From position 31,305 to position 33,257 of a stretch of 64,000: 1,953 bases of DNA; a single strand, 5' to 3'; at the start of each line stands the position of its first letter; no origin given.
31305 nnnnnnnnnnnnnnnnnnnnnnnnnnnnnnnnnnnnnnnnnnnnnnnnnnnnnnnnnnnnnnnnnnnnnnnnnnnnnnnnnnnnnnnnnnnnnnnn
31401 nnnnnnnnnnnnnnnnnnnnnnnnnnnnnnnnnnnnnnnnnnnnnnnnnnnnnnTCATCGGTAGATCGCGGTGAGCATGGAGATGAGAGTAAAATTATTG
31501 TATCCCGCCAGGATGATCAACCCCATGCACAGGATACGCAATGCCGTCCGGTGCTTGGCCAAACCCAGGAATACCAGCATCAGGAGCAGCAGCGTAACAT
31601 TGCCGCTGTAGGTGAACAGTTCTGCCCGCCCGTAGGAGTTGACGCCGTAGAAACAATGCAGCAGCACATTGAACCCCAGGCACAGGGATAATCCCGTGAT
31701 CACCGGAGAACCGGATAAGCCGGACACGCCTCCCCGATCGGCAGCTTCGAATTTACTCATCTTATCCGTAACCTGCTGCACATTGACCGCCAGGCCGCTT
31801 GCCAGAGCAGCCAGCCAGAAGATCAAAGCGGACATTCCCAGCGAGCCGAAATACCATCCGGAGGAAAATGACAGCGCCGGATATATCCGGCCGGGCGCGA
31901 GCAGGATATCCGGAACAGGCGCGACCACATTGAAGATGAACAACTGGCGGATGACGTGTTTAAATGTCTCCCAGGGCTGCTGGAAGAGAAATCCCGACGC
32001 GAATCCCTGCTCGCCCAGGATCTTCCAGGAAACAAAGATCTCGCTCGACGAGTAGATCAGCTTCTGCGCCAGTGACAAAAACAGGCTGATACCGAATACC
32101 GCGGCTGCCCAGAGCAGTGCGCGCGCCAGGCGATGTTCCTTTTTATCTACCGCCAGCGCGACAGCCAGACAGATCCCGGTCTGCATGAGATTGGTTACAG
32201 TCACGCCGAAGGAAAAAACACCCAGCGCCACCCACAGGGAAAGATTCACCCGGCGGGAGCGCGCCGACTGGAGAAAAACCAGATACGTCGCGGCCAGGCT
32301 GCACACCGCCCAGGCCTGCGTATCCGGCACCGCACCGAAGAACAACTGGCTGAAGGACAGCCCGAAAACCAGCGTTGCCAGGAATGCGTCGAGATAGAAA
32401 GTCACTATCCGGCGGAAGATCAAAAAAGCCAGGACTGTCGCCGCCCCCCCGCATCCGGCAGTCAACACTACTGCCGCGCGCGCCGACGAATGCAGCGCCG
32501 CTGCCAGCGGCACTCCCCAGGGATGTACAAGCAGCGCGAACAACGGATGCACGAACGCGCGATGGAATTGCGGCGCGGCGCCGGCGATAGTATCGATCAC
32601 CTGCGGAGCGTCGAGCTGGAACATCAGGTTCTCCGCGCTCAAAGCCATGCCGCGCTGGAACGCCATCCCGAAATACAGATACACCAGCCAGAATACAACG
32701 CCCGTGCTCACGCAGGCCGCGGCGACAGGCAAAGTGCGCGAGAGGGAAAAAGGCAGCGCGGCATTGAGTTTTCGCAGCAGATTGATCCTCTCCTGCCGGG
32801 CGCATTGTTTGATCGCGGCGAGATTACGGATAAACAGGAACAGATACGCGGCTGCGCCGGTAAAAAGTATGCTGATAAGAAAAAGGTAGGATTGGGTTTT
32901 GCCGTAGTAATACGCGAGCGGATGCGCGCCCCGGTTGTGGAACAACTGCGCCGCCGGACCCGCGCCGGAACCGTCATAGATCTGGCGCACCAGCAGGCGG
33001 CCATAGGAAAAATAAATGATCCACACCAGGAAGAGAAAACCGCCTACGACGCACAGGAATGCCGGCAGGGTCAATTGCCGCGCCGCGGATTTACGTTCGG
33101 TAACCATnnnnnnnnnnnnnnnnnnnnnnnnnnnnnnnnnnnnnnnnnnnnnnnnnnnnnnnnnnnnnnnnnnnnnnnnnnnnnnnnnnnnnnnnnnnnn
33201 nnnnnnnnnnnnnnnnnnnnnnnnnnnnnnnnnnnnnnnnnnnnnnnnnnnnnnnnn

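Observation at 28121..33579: Operon coupling 2-oxoacid:ferredoxin oxidoreductase with TVP38, a DPPR-synthase-like UbiA prenyltransferase and a large polytopic membrane protein, next to a PilZ gene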

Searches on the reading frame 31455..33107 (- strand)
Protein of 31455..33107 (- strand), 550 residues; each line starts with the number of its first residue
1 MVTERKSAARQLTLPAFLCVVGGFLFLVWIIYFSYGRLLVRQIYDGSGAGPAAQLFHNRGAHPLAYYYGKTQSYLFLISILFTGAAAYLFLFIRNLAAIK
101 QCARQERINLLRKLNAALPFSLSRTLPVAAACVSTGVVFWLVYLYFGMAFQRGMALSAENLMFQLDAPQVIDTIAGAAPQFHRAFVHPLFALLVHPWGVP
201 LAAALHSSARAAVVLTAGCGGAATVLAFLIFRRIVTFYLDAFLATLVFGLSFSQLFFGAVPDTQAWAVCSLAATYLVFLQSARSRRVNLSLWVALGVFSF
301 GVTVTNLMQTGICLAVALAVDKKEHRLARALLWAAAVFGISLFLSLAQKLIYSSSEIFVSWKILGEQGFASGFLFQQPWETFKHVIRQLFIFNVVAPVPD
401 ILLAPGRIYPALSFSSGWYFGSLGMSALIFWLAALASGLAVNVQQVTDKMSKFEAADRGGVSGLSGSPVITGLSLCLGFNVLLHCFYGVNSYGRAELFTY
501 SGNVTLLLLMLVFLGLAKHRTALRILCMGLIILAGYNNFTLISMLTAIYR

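Call 4: search_protein_families(library=pfam, proteins=[window:31455-33107:-], max_evalue=0.01)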
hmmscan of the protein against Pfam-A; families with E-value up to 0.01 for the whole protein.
window:31455-33107:- (550 aa): 0 families

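Call 5: search_protein_families(library=ncbifam, proteins=[window:31455-33107:-], max_evalue=0.01)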
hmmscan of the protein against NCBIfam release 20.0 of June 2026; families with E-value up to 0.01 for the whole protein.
window:31455-33107:- (550 aa): 0 families

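Call 8: find_homologous_proteins(query=window:31455-33107:-, max_evalue=0.001)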
Query window:31455-33107:- (550 aa): 8 proteins with E <= 0.001 among 8000 candidates.
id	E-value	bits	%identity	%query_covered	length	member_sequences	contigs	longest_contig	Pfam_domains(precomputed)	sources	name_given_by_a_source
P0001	0.0e+0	1196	100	100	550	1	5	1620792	-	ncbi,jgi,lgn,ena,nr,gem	ncbi:MAG TPA: hypothetical protein P5110_01325 [Candidatus Omnitrophota bacterium]|nr:hypothetical p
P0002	3.5e-11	61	36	35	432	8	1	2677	PF19558.5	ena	-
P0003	1.1e-10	59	33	42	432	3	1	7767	PF19558.5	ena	-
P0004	1.2e-10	59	29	43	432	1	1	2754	PF19558.5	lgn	-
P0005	9.9e-9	53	36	35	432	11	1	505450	PF19558.5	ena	-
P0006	2.1e-7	48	48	11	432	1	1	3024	PF19558.5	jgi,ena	-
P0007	6.5e-7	47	34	34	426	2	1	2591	PF19558.5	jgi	-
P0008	1.9e-6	45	36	13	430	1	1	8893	PF19558.5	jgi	jgi:hypothetical protein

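Call 10: search_protein_families(library=pfam, proteins=[window:31455-33107:-, P0002, P0005], max_evalue=10)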
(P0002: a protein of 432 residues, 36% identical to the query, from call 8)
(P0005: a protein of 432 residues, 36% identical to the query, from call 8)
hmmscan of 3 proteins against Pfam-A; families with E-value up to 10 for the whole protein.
window:31455-33107:- (550 aa): 0 families

P0002 (432 aa): 2 families
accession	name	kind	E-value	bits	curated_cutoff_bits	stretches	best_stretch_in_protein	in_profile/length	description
PF19558.4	DUF6080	-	5e-14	52.2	27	2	74-241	76-242/447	Family of unknown function (DUF6080)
PF02529.20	PetG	-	0.12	12.7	23.7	1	19-37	4-22/36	Cytochrome B6-F complex subunit 5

P0005 (432 aa): 1 family
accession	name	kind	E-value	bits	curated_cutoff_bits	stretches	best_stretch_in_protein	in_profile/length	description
PF19558.4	DUF6080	-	8.6e-16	58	27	2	74-243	76-247/447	Family of unknown function (DUF6080)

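Call 11: find_encoding_contigs(protein=P0001, flank=10000, max_places=6)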
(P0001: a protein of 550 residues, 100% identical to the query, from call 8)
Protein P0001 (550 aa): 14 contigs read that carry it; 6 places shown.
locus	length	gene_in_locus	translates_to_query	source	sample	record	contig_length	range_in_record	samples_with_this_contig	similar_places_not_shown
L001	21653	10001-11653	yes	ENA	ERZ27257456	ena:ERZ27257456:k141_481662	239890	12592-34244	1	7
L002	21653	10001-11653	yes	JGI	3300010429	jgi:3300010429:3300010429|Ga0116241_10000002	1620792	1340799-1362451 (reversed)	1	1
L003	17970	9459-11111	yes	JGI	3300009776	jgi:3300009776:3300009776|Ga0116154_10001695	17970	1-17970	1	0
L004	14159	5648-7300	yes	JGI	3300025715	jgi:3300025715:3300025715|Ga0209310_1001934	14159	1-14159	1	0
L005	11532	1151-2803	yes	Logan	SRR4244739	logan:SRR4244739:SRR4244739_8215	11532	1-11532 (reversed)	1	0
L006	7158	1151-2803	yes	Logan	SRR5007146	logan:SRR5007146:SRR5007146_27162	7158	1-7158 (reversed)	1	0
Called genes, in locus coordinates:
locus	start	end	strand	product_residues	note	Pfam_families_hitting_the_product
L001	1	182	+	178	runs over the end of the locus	PF00213:OSCP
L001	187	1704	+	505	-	PF02874:ATP-synt_ab_N, PF09378:HAS-barrel (weak), PF00006:ATP-synt_ab, PF00306:ATP-synt_ab_C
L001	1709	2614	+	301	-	PF00231:ATP-synt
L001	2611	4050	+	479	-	PF02874:ATP-synt_ab_N, PF00006:ATP-synt_ab, PF22919:ATP-synt_VA_C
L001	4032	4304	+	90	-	PF02823:ATP-synt_DE_N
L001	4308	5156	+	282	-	PF20560:MotA_N, PF01618:MotA_ExbB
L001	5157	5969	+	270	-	PF13677:MotB_plug, PF00691:OmpA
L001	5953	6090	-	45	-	-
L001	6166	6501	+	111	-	PF13188:PAS_8 (weak)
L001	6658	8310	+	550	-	PF12729:4HB_MCP_1, PF00015:MCPsignal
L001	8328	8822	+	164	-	PF01584:CheW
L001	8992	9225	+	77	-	-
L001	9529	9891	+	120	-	PF07238:PilZ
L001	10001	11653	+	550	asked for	-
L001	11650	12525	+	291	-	PF01040:UbiA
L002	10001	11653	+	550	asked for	-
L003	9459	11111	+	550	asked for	-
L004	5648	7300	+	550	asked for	-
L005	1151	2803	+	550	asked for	-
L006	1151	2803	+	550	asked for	-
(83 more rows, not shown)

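Call 12: find_encoding_contigs(protein=P0005, flank=8000, max_places=3)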
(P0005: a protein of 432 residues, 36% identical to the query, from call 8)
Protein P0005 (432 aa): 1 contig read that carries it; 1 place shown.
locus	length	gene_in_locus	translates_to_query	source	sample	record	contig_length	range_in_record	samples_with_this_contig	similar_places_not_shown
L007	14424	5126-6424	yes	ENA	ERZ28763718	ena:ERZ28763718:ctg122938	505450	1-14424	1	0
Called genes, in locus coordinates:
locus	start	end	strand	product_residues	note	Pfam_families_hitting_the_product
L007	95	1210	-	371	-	-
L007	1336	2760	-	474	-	PF04734:Ceramidase_alk (weak)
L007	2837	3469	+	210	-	-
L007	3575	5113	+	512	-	PF00884:Sulfatase, PF01663:Phosphodiest (faint)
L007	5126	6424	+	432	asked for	PF19558:DUF6080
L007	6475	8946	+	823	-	-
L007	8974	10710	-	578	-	-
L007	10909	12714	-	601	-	PF26626:DUF8201 (faint), PF02366:PMT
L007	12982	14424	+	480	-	PF09852:DUF2079 (weak)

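Call 18: search_protein_representatives(protein=window:31455-33107:-)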
Query: 550 residues. Proteins with E-value up to 0.001 (for the whole library): 612; up to 1e-10: 241; up to 1e-30: 74. The best 150 are listed.
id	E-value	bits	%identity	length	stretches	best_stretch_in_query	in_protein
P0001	0.0e+00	1196.0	100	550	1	1-550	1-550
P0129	8.8e-63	229.4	30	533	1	17-549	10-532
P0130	1.4e-58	215.5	34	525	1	30-550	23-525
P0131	1.1e-56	209.3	37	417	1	130-542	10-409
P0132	9.5e-56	206.2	36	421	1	139-546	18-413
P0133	1.3e-53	199.2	36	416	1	133-548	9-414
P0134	1.4e-53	199.1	35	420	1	133-550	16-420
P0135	2.1e-53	198.5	31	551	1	16-550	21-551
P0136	5.7e-53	197.1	37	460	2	191-541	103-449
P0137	8.1e-53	196.6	34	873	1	133-548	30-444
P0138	6.7e-52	193.5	30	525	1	20-549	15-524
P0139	1.2e-51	192.7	35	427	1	137-550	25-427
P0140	3.9e-51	191.0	37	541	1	136-512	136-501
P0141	1.8e-50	188.8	31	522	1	28-548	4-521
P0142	1.1e-48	182.9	34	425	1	130-549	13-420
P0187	5.5e-35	137.7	34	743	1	136-517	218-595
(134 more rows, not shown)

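Call 20: search_protein_families(library=pfam, alignment_id=A1, max_evalue=0.001)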
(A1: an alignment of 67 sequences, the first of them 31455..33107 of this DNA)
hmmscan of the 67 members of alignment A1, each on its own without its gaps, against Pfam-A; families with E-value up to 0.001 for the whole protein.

A. member 1, window:31455-33107:- (550 aa): 0 families

B. families by the number of members that match (of 67 scanned): 6 families
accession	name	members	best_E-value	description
PF19558.4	DUF6080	10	1.2e-07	Family of unknown function (DUF6080)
PF15902.12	Sortilin-Vps10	1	2.1e-34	Sortilin, neurotensin receptor 3,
PF12710.13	HAD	1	3e-34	haloacid dehalogenase-like hydrolase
PF14870.12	PSII_BNR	1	5.5e-15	Photosynthesis system II assembly factor YCF48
PF02012.26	BNR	1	5.8e-15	BNR/Asp-box repeat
PF10647.15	Gmad1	1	0.00021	Lipoprotein LpqB beta-propeller domain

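Call 24: find_encoding_contigs(protein=P0129, flank=6000, max_places=2)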
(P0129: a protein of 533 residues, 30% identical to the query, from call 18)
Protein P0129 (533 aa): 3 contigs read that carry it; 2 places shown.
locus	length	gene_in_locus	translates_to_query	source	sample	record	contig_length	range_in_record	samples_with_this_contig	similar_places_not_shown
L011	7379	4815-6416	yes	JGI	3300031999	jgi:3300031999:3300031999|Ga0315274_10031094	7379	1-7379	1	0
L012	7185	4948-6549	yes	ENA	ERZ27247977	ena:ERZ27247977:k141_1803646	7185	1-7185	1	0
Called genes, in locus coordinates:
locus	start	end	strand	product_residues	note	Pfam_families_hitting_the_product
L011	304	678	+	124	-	-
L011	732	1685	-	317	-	-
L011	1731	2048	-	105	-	-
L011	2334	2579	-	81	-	-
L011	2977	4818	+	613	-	-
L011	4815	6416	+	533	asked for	-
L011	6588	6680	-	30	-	-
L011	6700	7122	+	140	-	-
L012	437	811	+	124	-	-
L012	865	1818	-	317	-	-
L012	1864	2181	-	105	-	-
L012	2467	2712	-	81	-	-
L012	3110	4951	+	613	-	-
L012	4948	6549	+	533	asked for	-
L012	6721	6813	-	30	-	-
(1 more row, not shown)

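Call 25: find_encoding_contigs(protein=P0130, flank=6000, max_places=2)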
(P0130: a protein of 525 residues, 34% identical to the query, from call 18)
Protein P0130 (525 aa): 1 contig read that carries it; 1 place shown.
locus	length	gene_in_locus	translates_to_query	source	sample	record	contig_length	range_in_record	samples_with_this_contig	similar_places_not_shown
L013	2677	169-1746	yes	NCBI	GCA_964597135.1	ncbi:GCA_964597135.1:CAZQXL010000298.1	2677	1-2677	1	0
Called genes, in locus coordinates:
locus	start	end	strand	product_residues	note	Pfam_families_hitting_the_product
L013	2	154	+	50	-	?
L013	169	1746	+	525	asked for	-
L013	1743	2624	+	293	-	PF01040:UbiA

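Call 29: find_related_loci(query=A2, collection=genome_contigs, flank=10000)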
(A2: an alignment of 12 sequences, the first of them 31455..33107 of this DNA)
Query A2 (550 aa) in genome_contigs; peptide patterns used: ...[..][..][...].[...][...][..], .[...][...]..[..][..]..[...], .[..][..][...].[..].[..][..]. (x = any residue, [..] = any of these).
86 stretches matched a pattern; 27 encode a relative of the query (tblastn E <= 1e-3); 25 distinct loci.
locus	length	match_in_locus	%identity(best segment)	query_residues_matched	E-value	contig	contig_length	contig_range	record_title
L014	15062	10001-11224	34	137-549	2e-57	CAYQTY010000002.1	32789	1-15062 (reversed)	MAG TPA_asm: uncultured Leptolinea sp. isolate SRP192927_co7_673 genome assembly, contig: NODE_2096_length_32789_cov_3.7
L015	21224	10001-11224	35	137-549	7e-60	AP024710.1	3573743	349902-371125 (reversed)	Leptolinea sp. HRD-7 DNA, complete genome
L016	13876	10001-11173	31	123-520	4e-55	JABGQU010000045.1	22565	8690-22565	MAG: Anaerolineae bacterium isolate co234_bin63 NODE_4353_length_22565_cov_27.081608, whole genome shotgun sequence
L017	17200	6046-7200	31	155-550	2e-54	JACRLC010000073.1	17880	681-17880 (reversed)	MAG: Chloroflexi bacterium isolate NC_groundwater_1871_Pr3_B-0.1um_54_18 SR2-18-B1_coassembly_450184, whole genome shotg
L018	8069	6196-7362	32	138-539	8e-52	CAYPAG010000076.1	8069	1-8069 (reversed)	MAG TPA_asm: uncultured Pelolinea sp. isolate binchicken_co27_376 genome assembly, contig: NODE_15704_length_8069_cov_6.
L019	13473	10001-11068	32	141-507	8e-51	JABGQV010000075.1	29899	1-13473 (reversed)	MAG: Anaerolineae bacterium isolate co234_bin64 NODE_3069_length_29899_cov_15.333266, whole genome shotgun sequence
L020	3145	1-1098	32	161-539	4e-48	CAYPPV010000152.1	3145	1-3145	MAG TPA_asm: uncultured Pelolinea sp. isolate binchicken_co256_118 genome assembly, contig: NODE_108539_length_3145_cov_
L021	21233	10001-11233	33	109-511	3e-47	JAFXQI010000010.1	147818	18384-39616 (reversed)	MAG: Kiritimatiellae bacterium isolate RGIG6649 Sheep_Rumen-1__c151, whole genome shotgun sequence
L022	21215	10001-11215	32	137-550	7e-46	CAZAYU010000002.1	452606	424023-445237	MAG TPA_asm: uncultured Planctomycetia bacterium isolate binchicken_co49_31 genome assembly, contig: NODE_2_length_45260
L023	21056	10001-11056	32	157-512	3e-44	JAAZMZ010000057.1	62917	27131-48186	MAG: Leptolinea sp. isolate AS27yjCOA_114 82543_AS27, whole genome shotgun sequence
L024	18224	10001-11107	36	137-509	3e-56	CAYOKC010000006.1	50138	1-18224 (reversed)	MAG TPA_asm: uncultured Leptolinea sp. isolate SRP294416_co1_135 genome assembly, contig: NODE_952_length_50138_cov_4.60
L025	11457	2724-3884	33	153-550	5e-43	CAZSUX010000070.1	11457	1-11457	MAG TPA_asm: uncultured bacterium isolate binchicken_co129_836 genome assembly, contig: NODE_17784_length_11457_cov_6.28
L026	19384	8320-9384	33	143-509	2e-43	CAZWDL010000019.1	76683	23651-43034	MAG TPA_asm: uncultured Saprospiraceae bacterium isolate SRP141376_co3_88 genome assembly, contig: NODE_716_length_76683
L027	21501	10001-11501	32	32-549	4e-52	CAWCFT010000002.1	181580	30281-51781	MAG: Endomicrobiales bacterium isolate MFD01231.bin.3.74 genome assembly, contig: contig_105, whole genome shotgun seque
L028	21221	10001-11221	35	138-549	2e-50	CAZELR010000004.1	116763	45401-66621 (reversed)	MAG TPA_asm: uncultured Anaerolineales bacterium isolate binchicken_co115_154 genome assembly, contig: NODE_282_length_1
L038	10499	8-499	27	369-538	3e-6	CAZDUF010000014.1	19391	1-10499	MAG TPA_asm: uncultured Planctomycetales bacterium isolate binchicken_co107_97 genome assembly, contig: NODE_6921_length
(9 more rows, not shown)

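Call 30: predict_structure(alignment_id=A1)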
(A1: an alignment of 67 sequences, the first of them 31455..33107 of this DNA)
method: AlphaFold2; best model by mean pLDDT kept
length: 550 residues; sequences in the alignment: 67
mean_pLDDT: 89.7   pTM: 0.87
mean pLDDT of the five models: 89.7, 88.9, 88.4, 87.6, 86.8
residues with pLDDT >= 90: 381; 70-90: 132; 50-70: 25; < 50: 12
segments of 3 or more residues with pLDDT < 50: 1-5, 458-462
pLDDT, mean of each block of 10 residues (from residue 1): 49 79 92 93 87 82 94 89 84 79 79 65 80 97 98 96 95 92 86 96 98 98 98 94 98 98 97 97 90 97 96 97 90 93 92 84 73 89 94 97 93 93 98 98 89 56 68 97 88 87 96 96 98 98 97
secondary structure, 60 per line:
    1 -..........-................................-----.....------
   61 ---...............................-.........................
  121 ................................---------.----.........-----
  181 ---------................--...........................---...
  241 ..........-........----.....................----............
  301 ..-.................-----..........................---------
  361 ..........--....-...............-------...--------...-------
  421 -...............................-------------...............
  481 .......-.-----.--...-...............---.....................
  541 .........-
elements in order: H2-11 H13-44 H50-54 H64-94 H96-152 H167-175 H190-205 H208-234 H238-250 H252-259 H264-284 H289-302 H304-320 H326-351 H361-369 H373-376 H378-392 E400-402 E411-413 H422-452 H466-486 H502-516 H520-549

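Call 65: search_protein_families(library=ncbifam, proteins=[P0187], max_evalue=0.01)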
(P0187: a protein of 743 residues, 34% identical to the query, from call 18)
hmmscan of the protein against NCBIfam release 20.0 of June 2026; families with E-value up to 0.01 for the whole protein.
P0187 (743 aa): 5 families
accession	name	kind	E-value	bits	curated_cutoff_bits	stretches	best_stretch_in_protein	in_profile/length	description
TIGR01490.1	HAD-SF-IB-hyp1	subfamily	1.9e-34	119.7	98.3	1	8-196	2-196/202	HAD-IB family hydrolase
TIGR01488.1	HAD-SF-IB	subfamily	5.2e-25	88.4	45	1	7-189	1-176/177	HAD-IB family phosphatase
NF052360.1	HolPasePseu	equivalog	1.1e-10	41.5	280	1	70-191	67-192/218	histidinol-phosphatase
TIGR01545.1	YfhB_g-proteo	equivalog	0.00011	22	259.25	1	5-192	5-196/210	phosphatidylglycerophosphatase C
NF052359.1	HolPaseNeis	equivalog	0.00091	19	400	1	70-191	67-195/221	histidinol-phosphatase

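Call 76: search_protein_families(library=pfam, proteins=[L011:2977-4818:+], max_evalue=0.01)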
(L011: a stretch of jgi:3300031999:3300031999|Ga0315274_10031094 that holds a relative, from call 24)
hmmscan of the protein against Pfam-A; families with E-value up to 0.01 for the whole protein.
L011:2977-4818:+ (613 aa): 0 families

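Call 81: search_solved_structures(query=A1, max_evalue=10)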
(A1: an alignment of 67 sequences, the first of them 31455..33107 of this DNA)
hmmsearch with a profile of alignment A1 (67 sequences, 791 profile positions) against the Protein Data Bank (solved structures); distinct sequences matched with E-value up to 10: 4.
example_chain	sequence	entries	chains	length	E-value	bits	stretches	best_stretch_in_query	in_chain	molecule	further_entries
6krz_A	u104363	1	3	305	0.32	12.3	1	402-493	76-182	Adiponectin receptor protein 1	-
5lxg_A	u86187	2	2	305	0.59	11.4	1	402-467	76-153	Adiponectin receptor protein 1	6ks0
5lwy_A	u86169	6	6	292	2.1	9.6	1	399-443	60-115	Adiponectin receptor protein 2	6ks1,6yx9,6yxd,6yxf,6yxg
5lx9_A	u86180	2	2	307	2.3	9.5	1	399-443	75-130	HUMAN ADIPONECTIN RECEPTOR 2 | Adiponectin receptor protein 2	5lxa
